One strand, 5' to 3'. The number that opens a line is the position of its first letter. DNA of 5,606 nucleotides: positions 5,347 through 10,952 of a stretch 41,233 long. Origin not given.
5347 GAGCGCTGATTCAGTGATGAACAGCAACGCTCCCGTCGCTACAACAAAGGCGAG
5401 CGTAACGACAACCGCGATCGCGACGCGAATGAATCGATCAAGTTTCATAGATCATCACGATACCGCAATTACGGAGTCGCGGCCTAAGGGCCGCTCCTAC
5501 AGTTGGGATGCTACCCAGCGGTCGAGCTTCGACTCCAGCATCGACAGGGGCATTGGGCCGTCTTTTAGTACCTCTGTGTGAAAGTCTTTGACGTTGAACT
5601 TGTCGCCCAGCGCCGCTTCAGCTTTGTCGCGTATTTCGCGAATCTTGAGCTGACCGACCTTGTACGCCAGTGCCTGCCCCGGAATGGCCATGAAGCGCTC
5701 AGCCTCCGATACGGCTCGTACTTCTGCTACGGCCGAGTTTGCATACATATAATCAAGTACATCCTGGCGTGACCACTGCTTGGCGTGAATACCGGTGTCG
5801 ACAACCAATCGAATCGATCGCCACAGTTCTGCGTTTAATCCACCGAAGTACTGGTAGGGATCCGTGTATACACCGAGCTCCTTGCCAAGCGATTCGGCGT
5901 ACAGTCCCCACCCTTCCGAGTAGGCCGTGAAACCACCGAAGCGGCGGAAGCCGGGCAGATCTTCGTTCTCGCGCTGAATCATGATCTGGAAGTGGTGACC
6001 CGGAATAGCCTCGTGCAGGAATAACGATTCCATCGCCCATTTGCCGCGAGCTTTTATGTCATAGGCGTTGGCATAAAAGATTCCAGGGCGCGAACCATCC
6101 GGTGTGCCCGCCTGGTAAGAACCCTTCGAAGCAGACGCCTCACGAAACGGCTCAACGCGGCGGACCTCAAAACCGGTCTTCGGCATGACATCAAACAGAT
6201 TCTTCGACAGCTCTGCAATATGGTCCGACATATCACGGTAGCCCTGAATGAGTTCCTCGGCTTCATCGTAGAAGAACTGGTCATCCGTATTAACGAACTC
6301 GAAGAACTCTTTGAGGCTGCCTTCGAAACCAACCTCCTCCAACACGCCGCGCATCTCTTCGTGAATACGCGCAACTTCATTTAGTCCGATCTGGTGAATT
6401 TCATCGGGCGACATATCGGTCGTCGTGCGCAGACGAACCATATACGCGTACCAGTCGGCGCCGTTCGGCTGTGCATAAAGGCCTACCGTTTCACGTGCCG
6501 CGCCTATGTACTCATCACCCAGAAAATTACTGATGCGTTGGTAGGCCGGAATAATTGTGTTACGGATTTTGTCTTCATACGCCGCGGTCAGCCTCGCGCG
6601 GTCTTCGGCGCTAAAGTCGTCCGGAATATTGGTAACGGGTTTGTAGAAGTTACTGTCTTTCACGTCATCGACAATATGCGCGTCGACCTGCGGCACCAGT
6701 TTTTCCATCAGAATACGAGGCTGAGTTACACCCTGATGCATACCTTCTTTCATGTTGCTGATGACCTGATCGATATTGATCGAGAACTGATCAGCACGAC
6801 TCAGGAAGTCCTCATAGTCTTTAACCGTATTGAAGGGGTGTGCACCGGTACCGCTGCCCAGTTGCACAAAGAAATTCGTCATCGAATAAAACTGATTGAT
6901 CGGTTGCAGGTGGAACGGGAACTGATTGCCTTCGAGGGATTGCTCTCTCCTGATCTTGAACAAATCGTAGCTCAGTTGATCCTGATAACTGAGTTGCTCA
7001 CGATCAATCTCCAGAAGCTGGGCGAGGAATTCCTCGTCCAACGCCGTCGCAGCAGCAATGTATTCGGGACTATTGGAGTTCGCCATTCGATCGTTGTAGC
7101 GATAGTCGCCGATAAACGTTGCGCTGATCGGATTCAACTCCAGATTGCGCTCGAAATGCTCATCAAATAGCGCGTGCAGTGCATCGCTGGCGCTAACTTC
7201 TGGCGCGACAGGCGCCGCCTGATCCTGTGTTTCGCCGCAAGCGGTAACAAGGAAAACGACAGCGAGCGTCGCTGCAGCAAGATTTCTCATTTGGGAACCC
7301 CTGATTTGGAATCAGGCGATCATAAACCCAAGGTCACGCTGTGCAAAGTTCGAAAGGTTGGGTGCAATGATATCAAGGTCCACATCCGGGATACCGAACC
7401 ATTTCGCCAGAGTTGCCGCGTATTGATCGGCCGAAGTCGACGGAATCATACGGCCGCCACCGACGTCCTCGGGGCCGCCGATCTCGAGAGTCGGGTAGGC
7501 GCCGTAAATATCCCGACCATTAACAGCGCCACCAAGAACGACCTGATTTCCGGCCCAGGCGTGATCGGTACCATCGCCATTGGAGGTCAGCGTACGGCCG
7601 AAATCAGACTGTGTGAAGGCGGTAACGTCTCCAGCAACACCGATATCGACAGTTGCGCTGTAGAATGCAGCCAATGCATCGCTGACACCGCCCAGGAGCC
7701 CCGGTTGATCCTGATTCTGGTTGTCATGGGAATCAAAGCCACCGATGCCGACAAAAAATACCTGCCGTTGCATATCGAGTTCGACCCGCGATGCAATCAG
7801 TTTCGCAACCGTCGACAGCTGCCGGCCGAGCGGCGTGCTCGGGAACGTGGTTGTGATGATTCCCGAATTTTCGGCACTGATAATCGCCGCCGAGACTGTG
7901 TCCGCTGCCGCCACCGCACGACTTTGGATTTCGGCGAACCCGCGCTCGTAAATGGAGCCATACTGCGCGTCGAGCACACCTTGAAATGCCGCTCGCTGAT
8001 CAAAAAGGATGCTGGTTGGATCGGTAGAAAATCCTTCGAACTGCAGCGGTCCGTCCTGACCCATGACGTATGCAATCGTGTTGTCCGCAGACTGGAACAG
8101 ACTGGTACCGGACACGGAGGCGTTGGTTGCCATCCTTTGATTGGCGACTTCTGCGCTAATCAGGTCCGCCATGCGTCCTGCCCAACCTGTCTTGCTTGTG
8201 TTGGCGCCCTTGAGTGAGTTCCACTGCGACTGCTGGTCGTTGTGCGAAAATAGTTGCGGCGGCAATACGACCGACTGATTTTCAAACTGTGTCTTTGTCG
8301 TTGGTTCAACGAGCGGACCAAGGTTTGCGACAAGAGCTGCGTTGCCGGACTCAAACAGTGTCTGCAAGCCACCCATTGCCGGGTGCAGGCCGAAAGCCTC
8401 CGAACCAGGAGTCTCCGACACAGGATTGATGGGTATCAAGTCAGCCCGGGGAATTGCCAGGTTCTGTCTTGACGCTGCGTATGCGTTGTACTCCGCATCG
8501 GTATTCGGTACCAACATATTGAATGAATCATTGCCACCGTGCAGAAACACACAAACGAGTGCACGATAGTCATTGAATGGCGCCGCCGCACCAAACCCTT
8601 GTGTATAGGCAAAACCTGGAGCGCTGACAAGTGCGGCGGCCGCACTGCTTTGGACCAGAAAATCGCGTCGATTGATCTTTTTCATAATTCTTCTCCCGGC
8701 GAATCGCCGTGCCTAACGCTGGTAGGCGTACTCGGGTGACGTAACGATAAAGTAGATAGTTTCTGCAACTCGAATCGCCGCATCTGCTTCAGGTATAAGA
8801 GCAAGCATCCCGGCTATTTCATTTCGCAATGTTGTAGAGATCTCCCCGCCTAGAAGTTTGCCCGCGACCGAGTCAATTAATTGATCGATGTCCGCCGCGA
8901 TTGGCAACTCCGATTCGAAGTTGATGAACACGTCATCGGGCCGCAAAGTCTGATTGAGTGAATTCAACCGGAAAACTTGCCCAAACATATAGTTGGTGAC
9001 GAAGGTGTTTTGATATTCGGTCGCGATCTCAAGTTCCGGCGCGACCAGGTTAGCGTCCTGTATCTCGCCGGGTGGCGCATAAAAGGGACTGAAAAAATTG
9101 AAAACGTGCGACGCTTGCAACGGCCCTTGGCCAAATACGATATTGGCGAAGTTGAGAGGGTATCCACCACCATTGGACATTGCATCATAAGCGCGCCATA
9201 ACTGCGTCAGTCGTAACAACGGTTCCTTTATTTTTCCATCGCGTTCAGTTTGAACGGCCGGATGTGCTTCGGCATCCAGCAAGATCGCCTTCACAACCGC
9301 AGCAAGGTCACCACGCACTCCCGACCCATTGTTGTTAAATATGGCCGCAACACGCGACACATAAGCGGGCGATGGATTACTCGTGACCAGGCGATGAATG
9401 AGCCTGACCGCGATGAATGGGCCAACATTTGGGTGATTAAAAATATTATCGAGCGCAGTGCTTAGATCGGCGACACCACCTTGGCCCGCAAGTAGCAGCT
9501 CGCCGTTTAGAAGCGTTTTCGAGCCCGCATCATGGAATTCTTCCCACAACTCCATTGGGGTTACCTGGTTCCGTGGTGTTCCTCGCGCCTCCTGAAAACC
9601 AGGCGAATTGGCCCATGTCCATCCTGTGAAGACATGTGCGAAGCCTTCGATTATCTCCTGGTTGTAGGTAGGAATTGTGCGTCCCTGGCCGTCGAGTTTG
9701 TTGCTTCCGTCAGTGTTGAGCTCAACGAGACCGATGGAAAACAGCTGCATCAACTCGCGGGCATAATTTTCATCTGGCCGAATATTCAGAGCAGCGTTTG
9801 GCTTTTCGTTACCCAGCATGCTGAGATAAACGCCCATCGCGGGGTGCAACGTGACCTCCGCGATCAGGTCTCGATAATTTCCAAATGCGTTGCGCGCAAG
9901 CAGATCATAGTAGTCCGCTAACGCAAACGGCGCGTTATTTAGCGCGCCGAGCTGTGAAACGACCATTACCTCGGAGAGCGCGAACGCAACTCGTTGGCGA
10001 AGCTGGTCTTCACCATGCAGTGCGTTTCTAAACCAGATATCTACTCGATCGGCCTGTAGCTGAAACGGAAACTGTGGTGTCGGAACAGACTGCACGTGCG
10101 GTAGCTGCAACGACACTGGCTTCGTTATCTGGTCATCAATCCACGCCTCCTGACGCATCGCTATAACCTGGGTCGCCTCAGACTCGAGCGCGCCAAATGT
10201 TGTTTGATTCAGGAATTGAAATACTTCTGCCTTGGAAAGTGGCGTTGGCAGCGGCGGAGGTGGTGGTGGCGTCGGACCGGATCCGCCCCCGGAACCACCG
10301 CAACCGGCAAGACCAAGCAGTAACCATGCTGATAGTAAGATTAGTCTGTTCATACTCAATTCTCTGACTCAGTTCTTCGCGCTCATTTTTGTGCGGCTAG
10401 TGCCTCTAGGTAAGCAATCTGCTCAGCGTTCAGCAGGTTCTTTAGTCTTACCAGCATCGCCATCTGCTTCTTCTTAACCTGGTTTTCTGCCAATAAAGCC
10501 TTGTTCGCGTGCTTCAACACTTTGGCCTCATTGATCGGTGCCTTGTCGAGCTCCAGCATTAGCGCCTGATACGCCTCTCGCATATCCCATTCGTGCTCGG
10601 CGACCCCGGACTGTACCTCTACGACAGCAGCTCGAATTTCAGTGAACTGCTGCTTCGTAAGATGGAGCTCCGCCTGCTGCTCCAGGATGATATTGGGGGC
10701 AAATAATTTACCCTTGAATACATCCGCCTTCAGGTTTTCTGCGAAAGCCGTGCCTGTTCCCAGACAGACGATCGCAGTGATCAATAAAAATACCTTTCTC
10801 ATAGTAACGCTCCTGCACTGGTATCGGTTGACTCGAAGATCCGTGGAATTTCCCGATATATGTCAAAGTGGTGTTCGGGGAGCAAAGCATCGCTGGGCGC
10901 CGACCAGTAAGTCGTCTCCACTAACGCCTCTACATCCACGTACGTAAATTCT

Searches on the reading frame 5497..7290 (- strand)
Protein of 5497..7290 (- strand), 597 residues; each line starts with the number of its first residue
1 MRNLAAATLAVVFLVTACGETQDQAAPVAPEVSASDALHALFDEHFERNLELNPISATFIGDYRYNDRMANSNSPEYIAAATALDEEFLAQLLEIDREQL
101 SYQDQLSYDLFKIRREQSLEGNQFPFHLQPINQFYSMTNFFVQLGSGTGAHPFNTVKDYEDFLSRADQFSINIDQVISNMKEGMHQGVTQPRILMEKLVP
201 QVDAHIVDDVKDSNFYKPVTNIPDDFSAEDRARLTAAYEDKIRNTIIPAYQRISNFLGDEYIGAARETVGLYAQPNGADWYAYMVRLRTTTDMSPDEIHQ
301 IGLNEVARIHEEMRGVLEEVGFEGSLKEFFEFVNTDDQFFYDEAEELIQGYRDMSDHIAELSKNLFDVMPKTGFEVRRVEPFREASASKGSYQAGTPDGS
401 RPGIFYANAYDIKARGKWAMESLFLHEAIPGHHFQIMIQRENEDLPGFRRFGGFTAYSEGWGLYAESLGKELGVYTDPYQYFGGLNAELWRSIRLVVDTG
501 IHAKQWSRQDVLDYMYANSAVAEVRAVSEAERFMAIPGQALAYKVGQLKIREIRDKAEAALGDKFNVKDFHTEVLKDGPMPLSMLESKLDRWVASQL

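Call 7: search_protein_families(library=pfam, proteins=[window:5497-7290:-], max_evalue=0.01)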
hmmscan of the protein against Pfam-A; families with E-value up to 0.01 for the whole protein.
window:5497-7290:- (597 aa): 1 family
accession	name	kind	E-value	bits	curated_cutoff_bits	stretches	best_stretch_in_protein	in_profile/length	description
PF05960.17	DUF885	-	1.7e-173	579.5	32.4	1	54-588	1-531/532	Bacterial protein of unknown function (DUF885)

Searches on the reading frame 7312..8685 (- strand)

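Call 7: search_protein_families(library=pfam, proteins=[window:7312-8685:-], max_evalue=0.01)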
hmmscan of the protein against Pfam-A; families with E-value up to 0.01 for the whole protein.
window:7312-8685:- (457 aa): 1 family
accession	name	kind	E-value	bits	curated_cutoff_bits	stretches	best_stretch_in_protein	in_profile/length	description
PF07394.17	DUF1501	-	1.2e-34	120.5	27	1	41-403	2-342/390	Protein of unknown function (DUF1501)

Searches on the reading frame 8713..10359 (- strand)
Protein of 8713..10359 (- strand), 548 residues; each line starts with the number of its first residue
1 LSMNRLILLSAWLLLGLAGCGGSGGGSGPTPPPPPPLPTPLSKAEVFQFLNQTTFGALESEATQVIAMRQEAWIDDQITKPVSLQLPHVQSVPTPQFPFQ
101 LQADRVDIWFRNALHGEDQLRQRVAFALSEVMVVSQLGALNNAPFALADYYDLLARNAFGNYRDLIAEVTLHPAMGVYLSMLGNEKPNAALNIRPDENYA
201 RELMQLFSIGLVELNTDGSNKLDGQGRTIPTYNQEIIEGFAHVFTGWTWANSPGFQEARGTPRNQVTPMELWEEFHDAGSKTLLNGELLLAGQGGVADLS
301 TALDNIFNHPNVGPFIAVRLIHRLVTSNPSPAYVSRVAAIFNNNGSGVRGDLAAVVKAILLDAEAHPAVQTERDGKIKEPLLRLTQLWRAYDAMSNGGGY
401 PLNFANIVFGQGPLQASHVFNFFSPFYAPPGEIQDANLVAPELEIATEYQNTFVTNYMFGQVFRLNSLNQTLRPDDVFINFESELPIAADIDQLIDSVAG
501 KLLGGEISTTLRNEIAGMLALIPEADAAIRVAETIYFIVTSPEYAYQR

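Call 3: search_protein_families(library=pfam, proteins=[window:8713-10359:-], max_evalue=1)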
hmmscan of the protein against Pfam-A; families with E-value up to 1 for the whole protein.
window:8713-10359:- (548 aa): 2 families
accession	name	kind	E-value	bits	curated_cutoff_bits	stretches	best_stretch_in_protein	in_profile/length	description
PF08811.16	DUF1800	-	8e-85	286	26.1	1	49-545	2-418/419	Protein of unknown function (DUF1800)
PF13657.11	Couple_hipA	-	0.071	14.1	22.5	1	49-128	4-74/99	HipA N-terminal domain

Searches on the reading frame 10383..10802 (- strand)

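Call 3: search_protein_families(library=pfam, proteins=[window:10383-10802:-], max_evalue=1)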
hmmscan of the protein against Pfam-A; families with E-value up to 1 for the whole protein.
window:10383-10802:- (139 aa): 2 families
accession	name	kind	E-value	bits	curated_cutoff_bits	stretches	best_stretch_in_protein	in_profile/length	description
PF07813.17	LTXXQ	-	0.047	14.8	24.3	1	42-135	9-99/100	LTXXQ motif family protein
PF02682.21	CT_C_D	-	0.086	12.9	22.1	1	48-136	19-106/202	Carboxyltransferase domain, subdomain C and D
